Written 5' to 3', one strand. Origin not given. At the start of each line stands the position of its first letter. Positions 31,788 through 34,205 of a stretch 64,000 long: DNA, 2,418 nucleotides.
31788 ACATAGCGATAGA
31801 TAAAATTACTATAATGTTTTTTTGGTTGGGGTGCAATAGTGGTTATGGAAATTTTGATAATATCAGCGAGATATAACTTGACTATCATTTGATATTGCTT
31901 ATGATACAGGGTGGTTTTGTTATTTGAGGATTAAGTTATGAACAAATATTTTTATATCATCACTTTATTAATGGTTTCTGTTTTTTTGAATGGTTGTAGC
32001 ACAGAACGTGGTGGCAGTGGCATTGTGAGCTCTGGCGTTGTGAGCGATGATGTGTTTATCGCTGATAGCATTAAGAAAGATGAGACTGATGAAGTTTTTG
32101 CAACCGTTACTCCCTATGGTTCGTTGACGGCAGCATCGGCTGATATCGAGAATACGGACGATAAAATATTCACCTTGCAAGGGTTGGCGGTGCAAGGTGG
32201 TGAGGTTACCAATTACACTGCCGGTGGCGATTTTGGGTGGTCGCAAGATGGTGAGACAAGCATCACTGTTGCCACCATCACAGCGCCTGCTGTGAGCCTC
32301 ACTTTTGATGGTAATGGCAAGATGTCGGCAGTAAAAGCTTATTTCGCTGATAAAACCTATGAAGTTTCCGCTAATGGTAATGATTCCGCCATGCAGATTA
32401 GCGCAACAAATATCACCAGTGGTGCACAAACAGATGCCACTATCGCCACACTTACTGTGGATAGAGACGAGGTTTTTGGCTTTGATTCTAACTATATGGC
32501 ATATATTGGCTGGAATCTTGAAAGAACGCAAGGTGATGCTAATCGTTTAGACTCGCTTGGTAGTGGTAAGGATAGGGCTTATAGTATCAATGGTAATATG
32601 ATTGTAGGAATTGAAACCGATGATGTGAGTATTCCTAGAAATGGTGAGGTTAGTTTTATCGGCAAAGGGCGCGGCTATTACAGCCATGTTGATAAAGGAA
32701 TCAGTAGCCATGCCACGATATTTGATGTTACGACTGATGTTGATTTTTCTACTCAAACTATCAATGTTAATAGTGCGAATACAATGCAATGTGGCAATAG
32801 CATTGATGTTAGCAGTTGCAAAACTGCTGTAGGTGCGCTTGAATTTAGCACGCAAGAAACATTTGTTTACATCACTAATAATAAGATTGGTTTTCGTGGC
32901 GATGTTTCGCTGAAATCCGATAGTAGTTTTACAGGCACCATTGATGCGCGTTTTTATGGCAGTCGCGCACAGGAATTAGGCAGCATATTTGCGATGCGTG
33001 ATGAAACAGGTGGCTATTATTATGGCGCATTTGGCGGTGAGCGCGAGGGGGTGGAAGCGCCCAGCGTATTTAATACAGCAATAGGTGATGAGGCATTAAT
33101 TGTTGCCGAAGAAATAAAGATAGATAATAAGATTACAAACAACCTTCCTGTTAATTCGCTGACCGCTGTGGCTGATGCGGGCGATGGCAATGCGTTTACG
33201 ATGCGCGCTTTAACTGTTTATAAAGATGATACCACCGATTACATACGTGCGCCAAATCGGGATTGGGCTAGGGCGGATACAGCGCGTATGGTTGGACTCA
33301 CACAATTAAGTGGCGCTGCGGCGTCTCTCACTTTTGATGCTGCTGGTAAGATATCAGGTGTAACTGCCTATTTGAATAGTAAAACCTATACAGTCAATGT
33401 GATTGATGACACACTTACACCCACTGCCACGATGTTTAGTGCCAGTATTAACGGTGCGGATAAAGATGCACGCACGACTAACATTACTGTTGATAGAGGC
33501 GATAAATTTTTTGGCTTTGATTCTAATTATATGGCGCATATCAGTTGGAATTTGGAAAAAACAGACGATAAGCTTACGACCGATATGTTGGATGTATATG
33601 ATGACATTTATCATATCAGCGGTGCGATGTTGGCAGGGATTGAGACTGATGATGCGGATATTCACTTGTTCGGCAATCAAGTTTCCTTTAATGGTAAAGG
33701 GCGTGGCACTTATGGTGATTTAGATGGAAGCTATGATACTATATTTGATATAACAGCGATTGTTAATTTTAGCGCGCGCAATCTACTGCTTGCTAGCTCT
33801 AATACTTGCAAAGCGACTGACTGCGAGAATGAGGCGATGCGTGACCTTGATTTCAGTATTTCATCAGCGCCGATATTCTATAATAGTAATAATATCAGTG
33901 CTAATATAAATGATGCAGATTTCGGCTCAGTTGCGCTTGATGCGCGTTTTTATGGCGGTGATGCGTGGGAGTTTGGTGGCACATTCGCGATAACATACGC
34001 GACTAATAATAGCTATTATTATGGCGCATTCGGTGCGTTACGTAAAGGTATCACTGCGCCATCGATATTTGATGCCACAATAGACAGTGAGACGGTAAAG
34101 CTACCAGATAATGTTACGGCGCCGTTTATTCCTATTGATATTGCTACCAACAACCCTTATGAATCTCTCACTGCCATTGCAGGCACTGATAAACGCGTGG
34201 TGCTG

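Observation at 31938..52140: Giant genes 3 and 4 are colinear tandem paralogs with near-identical gene-conversion tracts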

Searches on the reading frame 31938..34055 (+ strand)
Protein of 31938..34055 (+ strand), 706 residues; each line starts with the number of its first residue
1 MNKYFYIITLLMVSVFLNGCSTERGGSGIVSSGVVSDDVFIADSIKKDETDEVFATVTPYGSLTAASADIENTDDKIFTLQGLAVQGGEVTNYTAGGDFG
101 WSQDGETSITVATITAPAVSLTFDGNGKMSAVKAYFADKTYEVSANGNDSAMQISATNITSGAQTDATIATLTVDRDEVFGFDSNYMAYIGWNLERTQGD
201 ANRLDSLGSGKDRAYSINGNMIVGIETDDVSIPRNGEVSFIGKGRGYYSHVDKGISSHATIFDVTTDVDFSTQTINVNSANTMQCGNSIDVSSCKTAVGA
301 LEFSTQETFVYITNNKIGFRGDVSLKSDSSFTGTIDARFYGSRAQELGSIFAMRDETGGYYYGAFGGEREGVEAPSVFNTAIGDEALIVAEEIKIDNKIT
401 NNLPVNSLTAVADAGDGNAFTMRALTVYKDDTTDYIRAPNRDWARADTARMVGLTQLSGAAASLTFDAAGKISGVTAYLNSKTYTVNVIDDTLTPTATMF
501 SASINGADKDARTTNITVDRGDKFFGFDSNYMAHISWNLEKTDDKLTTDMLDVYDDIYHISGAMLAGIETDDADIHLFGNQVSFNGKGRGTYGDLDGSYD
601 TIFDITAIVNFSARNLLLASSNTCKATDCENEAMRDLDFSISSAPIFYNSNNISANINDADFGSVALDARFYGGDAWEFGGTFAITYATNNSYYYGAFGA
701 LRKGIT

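Call 16: find_homologous_proteins(query=window:31938-34055:+, max_evalue=1e-10)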
Query window:31938-34055:+ (706 aa): 24 proteins with E <= 1e-10 among 8000 candidates.
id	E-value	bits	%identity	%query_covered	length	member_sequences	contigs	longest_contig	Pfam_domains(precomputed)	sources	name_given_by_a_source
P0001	1.4e-252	858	57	99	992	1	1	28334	PF01298.25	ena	-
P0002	5.3e-178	612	45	100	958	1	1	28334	PF01298.25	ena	-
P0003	2.3e-124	435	40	91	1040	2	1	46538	PF01298.25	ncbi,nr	ncbi:MAG: transferrin-binding protein-like solute binding protein [Alphaproteobacteria bacterium]|nr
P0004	1.2e-113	399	36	99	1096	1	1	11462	PF01298.25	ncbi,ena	-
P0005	1.9e-110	389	38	88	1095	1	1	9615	PF01298.25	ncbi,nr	ncbi:MAG: transferrin-binding protein-like solute binding protein [Alphaproteobacteria bacterium]|nr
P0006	3.8e-110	388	37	91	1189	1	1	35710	PF01298.25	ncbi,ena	-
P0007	1.1e-109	386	39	91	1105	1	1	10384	PF01298.25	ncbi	-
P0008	2.2e-106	375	37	92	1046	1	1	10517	PF08794.17,PF01298.25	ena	-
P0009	2.6e-102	362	33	91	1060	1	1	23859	PF01298.25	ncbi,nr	ncbi:MAG: transferrin-binding protein-like solute binding protein, partial [Alphaproteobacteria bact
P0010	7.4e-100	354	34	91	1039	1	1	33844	PF01298.25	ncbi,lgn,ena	-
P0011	2.9e-98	349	37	94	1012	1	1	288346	PF08794.17,PF01298.25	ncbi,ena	-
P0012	1.3e-97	346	34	83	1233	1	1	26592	PF01298.25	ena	-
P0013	5.7e-89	318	34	92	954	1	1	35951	PF01298.25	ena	-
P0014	1.5e-87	313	34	99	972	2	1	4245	PF01298.25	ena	-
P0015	4.0e-83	299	37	91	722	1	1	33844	PF01298.25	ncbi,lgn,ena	-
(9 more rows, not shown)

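Call 17: find_encoding_contigs(protein=P0001, flank=10000, max_places=3)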
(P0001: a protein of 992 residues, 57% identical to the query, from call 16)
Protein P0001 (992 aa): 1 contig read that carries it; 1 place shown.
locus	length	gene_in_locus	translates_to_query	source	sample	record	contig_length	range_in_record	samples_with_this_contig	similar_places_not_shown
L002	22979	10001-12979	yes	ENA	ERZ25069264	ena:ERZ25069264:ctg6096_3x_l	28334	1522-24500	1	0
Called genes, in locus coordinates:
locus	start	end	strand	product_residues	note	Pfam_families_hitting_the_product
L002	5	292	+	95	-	-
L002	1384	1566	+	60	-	-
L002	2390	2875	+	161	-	-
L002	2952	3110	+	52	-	-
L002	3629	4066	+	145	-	-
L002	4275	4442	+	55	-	-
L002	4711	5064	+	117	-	-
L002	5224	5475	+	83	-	-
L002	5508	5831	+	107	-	-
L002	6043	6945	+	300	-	PF01298:TbpB_B_D (weak)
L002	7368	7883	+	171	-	-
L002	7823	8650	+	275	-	PF01298:TbpB_B_D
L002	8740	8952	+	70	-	-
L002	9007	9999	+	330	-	PF01298:TbpB_B_D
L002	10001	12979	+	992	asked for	PF01298:TbpB_B_D (faint)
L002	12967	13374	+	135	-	-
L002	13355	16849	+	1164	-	PF01298:TbpB_B_D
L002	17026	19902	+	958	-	PF01298:TbpB_B_D (weak)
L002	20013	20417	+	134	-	-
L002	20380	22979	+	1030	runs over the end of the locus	PF01298:TbpB_B_D (faint)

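Call 43: find_encoding_contigs(protein=P0011, flank=10000, max_places=2)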
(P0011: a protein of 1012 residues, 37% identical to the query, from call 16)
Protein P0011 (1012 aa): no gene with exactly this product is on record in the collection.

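Call 44: find_encoding_contigs(protein=P0003, flank=10000, max_places=2)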
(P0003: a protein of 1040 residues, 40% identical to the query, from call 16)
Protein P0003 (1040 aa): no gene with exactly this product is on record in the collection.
